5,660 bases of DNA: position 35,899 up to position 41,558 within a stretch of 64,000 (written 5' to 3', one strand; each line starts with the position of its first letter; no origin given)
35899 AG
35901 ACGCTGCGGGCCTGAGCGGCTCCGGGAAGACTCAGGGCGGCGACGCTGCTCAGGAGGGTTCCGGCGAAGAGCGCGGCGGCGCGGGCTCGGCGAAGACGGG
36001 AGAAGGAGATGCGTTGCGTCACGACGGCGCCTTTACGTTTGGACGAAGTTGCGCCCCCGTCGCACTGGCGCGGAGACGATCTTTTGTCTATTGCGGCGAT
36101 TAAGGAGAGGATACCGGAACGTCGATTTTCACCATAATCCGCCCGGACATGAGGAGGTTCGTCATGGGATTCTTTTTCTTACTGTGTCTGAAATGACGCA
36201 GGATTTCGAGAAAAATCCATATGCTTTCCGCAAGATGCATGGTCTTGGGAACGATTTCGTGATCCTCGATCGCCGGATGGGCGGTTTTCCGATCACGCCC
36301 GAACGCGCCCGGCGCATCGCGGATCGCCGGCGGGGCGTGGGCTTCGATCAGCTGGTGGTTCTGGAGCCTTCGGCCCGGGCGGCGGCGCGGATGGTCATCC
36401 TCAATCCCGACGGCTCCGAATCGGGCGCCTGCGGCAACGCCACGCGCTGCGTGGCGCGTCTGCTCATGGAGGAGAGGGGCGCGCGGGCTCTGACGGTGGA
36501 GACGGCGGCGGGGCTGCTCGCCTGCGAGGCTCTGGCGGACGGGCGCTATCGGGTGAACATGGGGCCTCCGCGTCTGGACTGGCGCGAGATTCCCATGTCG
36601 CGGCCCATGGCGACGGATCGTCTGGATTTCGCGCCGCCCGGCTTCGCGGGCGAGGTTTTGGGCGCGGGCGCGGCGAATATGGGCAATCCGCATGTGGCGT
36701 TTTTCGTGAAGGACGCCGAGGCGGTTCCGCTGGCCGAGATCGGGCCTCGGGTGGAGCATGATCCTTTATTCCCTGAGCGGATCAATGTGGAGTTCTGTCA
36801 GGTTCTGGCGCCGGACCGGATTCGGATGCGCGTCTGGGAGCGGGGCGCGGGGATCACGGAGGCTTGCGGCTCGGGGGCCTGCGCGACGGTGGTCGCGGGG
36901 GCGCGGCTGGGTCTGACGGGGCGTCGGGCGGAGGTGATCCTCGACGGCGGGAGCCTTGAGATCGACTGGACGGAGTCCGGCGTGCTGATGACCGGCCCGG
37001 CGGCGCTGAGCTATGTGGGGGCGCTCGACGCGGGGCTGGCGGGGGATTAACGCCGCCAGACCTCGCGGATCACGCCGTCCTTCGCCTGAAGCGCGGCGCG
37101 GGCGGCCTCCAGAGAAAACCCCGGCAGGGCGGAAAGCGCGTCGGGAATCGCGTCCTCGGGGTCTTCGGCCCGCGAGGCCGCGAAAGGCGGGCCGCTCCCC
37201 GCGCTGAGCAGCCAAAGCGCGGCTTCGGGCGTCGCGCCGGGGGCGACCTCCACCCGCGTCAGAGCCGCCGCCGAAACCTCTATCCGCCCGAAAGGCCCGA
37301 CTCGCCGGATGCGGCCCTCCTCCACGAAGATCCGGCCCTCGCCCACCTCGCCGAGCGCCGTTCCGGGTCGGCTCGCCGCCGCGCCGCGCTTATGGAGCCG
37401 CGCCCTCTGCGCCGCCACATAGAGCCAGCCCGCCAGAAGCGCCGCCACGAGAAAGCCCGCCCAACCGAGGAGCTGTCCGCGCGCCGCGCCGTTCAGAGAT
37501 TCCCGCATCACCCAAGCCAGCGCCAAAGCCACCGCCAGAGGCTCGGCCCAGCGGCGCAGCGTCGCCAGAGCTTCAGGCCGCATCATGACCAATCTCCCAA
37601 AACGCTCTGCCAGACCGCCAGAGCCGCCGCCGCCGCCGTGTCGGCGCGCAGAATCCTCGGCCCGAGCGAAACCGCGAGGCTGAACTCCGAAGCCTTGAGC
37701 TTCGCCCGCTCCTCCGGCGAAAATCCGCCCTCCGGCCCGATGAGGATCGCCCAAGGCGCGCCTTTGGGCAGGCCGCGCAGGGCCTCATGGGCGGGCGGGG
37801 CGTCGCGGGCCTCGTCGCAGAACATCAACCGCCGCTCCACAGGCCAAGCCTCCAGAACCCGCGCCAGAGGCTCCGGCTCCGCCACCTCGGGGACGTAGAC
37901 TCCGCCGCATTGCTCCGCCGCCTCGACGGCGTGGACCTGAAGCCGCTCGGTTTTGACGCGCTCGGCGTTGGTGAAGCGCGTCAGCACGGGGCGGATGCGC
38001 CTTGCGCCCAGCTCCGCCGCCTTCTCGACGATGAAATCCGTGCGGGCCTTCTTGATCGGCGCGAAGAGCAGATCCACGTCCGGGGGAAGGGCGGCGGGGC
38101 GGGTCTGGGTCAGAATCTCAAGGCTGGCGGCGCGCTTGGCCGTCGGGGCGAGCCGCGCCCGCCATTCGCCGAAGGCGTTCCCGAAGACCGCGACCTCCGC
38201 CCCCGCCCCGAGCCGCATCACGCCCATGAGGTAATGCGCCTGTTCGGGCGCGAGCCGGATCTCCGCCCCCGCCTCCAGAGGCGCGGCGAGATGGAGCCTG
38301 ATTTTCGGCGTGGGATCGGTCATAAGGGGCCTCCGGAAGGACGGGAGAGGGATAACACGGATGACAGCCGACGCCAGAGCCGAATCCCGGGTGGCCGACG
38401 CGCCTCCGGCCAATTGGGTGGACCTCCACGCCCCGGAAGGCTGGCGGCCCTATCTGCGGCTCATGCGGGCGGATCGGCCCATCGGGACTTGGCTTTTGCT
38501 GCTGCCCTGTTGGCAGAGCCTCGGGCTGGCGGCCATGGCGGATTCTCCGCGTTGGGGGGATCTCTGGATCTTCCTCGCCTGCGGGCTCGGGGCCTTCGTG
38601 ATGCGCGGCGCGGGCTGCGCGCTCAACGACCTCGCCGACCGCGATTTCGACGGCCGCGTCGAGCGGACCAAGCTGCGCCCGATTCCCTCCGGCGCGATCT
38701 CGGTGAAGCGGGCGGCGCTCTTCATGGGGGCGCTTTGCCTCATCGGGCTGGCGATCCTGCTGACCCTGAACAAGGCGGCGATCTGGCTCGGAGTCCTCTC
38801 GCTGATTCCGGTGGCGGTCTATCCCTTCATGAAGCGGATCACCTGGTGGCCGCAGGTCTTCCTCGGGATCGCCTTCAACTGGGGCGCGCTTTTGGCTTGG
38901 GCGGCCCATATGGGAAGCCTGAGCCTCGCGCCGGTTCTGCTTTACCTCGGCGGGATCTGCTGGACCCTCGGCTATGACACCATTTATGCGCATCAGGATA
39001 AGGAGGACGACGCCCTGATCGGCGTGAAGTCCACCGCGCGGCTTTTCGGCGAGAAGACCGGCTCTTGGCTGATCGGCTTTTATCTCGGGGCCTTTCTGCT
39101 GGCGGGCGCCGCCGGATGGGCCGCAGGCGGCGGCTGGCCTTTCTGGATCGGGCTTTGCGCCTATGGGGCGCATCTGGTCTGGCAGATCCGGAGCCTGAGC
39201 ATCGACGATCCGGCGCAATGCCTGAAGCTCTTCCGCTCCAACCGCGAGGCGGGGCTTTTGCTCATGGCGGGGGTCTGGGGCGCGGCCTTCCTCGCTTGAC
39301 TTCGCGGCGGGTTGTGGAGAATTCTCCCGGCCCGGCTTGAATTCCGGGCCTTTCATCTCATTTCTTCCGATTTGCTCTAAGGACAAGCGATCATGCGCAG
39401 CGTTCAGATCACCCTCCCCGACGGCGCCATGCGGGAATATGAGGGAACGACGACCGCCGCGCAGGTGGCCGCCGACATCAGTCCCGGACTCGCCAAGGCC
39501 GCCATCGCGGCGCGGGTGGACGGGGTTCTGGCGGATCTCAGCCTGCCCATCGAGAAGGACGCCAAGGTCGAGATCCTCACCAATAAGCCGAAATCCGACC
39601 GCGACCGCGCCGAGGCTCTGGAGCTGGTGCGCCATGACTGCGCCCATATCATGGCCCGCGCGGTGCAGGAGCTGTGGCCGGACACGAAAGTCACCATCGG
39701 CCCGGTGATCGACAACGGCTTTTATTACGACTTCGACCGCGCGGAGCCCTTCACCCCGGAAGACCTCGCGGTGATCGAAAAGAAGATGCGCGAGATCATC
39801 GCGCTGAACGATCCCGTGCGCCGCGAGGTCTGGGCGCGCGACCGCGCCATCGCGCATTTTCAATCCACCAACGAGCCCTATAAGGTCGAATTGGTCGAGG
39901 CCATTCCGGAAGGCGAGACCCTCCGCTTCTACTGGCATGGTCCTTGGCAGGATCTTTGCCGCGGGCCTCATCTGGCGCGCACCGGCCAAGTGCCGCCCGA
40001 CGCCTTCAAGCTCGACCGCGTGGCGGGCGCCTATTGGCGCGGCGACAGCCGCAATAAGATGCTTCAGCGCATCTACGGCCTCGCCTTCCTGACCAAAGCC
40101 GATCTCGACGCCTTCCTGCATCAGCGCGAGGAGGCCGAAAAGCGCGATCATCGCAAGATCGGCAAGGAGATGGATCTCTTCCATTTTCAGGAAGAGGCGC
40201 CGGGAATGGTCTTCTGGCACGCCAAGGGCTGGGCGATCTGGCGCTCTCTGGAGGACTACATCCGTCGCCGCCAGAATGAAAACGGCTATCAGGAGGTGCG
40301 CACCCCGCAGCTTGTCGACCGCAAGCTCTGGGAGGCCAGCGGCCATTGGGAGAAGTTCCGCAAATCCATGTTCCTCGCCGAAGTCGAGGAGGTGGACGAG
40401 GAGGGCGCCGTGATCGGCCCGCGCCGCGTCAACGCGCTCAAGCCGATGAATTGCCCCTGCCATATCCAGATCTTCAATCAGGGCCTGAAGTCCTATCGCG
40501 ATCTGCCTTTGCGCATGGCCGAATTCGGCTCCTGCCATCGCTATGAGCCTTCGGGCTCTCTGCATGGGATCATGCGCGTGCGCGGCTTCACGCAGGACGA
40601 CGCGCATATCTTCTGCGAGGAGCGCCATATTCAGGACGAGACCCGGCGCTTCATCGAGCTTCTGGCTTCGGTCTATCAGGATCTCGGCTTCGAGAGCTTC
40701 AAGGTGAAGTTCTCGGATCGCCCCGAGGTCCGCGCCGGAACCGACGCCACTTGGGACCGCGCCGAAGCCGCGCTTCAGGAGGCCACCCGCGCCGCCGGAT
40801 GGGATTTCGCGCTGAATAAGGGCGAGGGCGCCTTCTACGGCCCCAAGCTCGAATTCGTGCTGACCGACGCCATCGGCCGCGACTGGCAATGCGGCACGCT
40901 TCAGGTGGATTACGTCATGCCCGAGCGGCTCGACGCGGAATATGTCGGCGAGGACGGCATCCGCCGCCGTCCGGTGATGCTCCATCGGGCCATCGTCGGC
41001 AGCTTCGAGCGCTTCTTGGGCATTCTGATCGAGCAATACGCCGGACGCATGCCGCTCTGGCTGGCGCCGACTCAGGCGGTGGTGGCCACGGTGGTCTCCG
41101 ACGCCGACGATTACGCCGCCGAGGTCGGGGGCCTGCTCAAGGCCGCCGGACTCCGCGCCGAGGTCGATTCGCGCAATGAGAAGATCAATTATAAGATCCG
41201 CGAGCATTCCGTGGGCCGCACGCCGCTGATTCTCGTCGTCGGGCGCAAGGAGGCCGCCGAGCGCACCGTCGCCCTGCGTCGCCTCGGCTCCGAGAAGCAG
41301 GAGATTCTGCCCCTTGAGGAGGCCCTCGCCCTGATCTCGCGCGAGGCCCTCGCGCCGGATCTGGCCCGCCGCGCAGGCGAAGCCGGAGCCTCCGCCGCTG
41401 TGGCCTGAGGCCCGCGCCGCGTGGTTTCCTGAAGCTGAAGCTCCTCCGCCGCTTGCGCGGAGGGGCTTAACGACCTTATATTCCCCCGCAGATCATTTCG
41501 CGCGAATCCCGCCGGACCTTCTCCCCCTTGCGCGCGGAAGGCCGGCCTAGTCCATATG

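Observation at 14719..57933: Dispersed family of REP-like imperfect-palindromic intergenic elements, including a 3-copy tandem array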

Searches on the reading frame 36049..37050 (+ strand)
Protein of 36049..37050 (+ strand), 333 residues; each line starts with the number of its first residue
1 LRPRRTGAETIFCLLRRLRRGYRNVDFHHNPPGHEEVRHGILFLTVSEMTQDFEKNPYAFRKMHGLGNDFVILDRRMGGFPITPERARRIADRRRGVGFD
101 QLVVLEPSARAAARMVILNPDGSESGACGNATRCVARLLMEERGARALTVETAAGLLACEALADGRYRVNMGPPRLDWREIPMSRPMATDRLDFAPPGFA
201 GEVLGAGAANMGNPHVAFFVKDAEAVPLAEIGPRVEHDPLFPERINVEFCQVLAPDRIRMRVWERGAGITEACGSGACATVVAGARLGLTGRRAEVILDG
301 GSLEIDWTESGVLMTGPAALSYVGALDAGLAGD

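Call 88: search_protein_families(library=pfam, proteins=[window:36049-37050:+], max_evalue=0.0001)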
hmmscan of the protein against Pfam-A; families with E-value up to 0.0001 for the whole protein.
window:36049-37050:+ (333 aa): 1 family
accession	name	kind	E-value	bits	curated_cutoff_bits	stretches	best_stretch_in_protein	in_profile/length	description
PF01678.24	DAP_epimerase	-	1.1e-57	193.8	34.7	2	208-319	2-119/121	Diaminopimelate epimerase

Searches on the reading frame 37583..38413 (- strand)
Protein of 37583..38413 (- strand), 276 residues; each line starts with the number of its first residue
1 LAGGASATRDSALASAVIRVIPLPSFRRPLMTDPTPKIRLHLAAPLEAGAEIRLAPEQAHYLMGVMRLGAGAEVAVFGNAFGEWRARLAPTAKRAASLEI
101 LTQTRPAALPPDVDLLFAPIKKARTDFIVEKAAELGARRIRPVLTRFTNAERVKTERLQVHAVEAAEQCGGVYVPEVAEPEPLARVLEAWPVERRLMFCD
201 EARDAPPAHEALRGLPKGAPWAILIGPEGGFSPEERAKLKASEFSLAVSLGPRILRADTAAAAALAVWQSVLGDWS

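Call 88: search_protein_families(library=pfam, proteins=[window:37583-38413:-], max_evalue=0.0001)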
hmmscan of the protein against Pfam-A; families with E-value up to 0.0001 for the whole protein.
window:37583-38413:- (276 aa): 1 family
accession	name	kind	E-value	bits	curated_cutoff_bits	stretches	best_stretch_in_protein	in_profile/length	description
PF04452.19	Methyltrans_RNA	-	2.2e-41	141.6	23.9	1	110-269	4-165/165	RNA methyltransferase domain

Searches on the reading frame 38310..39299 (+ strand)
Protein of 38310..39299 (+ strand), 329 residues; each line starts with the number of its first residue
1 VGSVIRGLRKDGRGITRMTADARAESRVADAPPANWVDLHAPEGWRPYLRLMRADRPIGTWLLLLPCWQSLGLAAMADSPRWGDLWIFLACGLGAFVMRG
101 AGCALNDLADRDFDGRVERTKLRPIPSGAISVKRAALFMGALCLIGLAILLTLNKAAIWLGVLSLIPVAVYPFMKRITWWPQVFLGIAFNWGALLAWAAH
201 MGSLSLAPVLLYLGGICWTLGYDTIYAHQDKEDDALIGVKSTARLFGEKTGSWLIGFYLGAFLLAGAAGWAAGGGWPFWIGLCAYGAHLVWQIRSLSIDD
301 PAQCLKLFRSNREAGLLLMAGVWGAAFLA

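Call 88: search_protein_families(library=pfam, proteins=[window:38310-39299:+], max_evalue=0.0001)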
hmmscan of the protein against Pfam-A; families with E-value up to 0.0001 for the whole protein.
window:38310-39299:+ (329 aa): 1 family
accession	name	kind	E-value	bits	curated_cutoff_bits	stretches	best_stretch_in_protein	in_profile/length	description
PF01040.23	UbiA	-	2.7e-63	214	34.2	1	74-308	8-244/250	UbiA prenyltransferase family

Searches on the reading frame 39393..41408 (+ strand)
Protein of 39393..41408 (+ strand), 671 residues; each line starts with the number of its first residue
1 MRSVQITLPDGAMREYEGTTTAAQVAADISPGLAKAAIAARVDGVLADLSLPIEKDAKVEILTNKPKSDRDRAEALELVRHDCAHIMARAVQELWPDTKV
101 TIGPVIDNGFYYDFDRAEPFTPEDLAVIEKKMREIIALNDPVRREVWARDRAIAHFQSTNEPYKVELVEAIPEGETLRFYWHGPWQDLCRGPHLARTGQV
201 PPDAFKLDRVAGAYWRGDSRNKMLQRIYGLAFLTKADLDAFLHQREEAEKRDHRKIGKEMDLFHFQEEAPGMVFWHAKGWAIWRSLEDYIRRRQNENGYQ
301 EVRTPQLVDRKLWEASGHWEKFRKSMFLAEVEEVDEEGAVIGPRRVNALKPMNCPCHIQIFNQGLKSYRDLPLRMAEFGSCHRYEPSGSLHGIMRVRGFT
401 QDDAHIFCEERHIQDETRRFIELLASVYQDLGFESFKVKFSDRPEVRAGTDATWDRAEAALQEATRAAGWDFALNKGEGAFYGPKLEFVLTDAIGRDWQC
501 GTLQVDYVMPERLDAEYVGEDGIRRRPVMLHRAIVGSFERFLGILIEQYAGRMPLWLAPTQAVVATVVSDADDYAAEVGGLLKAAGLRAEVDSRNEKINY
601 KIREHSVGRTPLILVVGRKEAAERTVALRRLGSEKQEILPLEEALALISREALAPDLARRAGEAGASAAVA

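Call 88: search_protein_families(library=pfam, proteins=[window:39393-41408:+], max_evalue=0.0001)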
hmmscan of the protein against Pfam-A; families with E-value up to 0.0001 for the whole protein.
window:39393-41408:+ (671 aa): 4 families
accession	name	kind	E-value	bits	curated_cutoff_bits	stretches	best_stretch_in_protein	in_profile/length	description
PF00587.30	tRNA-synt_2b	-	1.6e-48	165.5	29.3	1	348-549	12-179/179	tRNA synthetase class II core domain (G, H, P, S and T)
PF03129.25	HGTP_anticodon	-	9.5e-19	67.8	21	1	561-649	1-92/94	Anticodon binding domain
PF02824.27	TGS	-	3.4e-13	49.8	22.2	1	4-63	1-60/60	TGS domain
PF07973.19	tRNA_SAD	-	2.1e-11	44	24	1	177-228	1-44/44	Threonyl and Alanyl tRNA synthetase second additional domain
